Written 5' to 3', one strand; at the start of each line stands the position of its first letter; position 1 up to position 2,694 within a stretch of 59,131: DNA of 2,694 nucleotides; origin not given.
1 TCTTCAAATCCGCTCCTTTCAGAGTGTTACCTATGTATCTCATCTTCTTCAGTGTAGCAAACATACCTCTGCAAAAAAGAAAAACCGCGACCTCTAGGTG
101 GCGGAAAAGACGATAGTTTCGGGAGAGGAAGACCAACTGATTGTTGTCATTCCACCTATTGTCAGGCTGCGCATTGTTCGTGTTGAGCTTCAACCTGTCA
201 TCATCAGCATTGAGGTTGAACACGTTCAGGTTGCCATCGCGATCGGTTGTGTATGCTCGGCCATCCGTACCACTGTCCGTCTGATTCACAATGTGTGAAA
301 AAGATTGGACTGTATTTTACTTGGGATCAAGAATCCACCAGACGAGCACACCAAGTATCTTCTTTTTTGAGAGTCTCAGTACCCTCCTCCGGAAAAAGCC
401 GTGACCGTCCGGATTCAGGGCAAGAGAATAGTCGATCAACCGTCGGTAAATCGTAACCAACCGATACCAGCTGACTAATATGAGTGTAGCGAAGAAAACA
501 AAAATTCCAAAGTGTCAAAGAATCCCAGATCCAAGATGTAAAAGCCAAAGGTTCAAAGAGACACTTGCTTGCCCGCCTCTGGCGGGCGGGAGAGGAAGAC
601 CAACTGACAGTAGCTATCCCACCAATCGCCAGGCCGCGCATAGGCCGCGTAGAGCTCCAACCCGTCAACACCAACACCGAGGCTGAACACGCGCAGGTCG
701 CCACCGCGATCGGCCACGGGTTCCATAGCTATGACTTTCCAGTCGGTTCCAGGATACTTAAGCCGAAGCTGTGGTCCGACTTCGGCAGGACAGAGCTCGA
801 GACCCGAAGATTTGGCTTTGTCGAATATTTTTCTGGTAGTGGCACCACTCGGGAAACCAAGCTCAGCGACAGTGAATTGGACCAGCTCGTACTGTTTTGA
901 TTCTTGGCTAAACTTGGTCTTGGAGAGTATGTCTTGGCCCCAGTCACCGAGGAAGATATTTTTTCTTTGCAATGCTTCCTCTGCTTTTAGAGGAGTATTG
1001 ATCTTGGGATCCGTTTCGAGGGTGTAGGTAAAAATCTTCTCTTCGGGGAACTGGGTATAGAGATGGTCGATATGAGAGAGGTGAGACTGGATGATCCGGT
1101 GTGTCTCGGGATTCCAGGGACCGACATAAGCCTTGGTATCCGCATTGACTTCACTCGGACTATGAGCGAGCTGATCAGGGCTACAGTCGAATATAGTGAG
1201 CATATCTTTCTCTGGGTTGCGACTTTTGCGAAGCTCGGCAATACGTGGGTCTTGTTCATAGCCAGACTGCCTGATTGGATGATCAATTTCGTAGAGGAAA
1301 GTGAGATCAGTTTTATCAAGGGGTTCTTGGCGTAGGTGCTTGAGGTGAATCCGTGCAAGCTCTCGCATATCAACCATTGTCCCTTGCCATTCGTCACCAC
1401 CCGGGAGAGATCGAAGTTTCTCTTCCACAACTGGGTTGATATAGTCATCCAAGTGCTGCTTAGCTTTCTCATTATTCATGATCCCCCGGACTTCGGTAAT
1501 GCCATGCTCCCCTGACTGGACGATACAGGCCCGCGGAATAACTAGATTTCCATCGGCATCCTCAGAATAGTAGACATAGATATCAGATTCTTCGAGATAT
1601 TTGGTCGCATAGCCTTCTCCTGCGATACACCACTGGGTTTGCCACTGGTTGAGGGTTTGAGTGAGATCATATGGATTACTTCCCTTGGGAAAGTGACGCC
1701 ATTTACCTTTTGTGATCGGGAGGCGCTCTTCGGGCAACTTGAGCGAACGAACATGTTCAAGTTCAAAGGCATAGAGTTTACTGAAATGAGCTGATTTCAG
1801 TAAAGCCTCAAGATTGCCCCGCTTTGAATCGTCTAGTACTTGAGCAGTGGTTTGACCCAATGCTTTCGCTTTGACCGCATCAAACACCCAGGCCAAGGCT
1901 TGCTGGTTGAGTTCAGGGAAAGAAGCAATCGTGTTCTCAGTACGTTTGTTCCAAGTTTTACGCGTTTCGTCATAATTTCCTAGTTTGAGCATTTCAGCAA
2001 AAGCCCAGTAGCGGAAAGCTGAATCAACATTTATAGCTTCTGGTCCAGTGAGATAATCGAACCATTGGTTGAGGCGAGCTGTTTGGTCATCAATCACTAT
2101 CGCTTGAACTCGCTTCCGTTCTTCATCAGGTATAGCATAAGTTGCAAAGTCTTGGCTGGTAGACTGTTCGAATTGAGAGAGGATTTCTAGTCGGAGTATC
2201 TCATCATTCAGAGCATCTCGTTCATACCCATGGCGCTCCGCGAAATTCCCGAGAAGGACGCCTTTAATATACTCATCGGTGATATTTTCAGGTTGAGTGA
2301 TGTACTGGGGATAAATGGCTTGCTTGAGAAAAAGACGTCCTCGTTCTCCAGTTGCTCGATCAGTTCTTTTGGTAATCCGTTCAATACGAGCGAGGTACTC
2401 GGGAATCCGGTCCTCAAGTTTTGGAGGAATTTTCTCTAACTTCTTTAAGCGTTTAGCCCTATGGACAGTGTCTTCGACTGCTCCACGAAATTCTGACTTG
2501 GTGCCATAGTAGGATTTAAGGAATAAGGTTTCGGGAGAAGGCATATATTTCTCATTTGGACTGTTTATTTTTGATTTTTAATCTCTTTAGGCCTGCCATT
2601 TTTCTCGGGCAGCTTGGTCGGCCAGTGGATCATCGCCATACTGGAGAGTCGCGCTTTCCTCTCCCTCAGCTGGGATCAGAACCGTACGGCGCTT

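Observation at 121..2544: Diversity-generating retroelement signature: adenine-specific TR/VR pair at the 3' end of a 663-aa gene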

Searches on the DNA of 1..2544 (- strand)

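Call 33: search_rna_families(source=window, start=1, end=800, threshold=evalue, max_evalue=1)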
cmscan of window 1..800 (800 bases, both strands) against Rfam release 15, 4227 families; matches with E-value up to 1: 0.
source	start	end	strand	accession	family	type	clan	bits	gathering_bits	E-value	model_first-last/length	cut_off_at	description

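Call 77: search_rna_families(sources=[L017, L072, L039, L090], threshold=evalue, max_evalue=0.5)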
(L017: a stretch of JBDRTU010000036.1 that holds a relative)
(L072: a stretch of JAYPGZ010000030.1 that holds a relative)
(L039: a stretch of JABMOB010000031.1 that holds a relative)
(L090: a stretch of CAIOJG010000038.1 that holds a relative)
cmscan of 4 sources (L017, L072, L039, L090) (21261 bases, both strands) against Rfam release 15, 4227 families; matches with E-value up to 0.5: 1.
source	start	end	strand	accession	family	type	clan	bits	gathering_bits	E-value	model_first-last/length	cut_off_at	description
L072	2888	2961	+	RF02837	anti-hemB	Gene; sRNA;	-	27.7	49.5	0.0075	1-81/81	no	Burkholderia RNA 7 (anti-hemB)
